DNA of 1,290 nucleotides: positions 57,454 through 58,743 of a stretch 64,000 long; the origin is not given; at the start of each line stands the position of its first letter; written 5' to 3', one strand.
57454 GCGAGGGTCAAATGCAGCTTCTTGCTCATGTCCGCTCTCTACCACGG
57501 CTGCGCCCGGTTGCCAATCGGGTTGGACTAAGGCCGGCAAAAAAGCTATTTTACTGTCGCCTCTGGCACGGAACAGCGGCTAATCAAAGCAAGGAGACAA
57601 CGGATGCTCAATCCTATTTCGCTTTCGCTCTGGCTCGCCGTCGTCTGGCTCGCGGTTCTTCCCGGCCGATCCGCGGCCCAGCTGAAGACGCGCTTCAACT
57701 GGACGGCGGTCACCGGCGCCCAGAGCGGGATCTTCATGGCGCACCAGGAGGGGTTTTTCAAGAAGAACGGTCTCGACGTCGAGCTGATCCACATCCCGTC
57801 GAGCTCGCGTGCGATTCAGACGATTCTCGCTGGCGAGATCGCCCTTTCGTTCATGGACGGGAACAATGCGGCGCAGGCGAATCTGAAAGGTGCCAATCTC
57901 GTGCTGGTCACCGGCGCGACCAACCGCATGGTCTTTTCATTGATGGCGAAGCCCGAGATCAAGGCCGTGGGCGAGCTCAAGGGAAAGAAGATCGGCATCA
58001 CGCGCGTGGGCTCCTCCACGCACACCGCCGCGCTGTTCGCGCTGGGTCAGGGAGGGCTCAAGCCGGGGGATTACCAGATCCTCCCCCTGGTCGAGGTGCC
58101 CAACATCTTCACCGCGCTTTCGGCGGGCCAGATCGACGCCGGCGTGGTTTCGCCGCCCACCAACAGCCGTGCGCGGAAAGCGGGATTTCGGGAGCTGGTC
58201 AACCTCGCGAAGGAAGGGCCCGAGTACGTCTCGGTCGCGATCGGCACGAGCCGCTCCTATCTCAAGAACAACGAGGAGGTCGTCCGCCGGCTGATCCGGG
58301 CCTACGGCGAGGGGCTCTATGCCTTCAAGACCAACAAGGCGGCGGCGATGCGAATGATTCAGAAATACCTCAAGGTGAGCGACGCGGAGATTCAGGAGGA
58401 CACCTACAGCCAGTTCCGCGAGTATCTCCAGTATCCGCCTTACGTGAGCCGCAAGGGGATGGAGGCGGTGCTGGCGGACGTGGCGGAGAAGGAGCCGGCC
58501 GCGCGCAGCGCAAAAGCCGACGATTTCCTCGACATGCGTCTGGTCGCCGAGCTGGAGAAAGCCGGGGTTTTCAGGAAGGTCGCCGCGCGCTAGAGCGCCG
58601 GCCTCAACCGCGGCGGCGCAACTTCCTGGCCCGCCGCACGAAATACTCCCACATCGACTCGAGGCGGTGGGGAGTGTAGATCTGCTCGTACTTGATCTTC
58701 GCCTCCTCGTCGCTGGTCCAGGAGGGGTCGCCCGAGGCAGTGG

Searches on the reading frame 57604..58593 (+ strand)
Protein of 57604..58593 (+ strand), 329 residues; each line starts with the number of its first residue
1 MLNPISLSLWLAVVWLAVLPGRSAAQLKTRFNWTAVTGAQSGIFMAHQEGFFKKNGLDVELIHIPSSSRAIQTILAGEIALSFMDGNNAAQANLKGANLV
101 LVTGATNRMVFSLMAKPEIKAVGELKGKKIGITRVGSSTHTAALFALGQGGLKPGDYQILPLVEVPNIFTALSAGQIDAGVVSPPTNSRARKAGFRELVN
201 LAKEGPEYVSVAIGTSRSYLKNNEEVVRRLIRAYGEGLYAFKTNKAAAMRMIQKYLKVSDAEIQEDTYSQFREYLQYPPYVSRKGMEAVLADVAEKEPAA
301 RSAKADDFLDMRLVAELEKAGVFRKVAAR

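Call 38: search_protein_families(library=pfam, proteins=[window:57604-58593:+], max_evalue=0.00001)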
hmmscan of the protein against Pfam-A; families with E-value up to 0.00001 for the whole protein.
window:57604-58593:+ (329 aa): 3 families
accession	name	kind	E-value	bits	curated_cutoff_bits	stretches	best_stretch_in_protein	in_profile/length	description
PF09084.16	NMT1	-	2.5e-27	96.6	20.5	1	41-240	5-208/216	NMT1/THI5 like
PF13379.11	NMT1_2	-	4.4e-14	53.3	24.7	1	32-251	11-247/252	NMT1-like family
PF12974.12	Phosphonate-bd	-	3.5e-08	33.5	27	1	54-233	26-215/242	ABC transporter, phosphonate, periplasmic substrate-binding protein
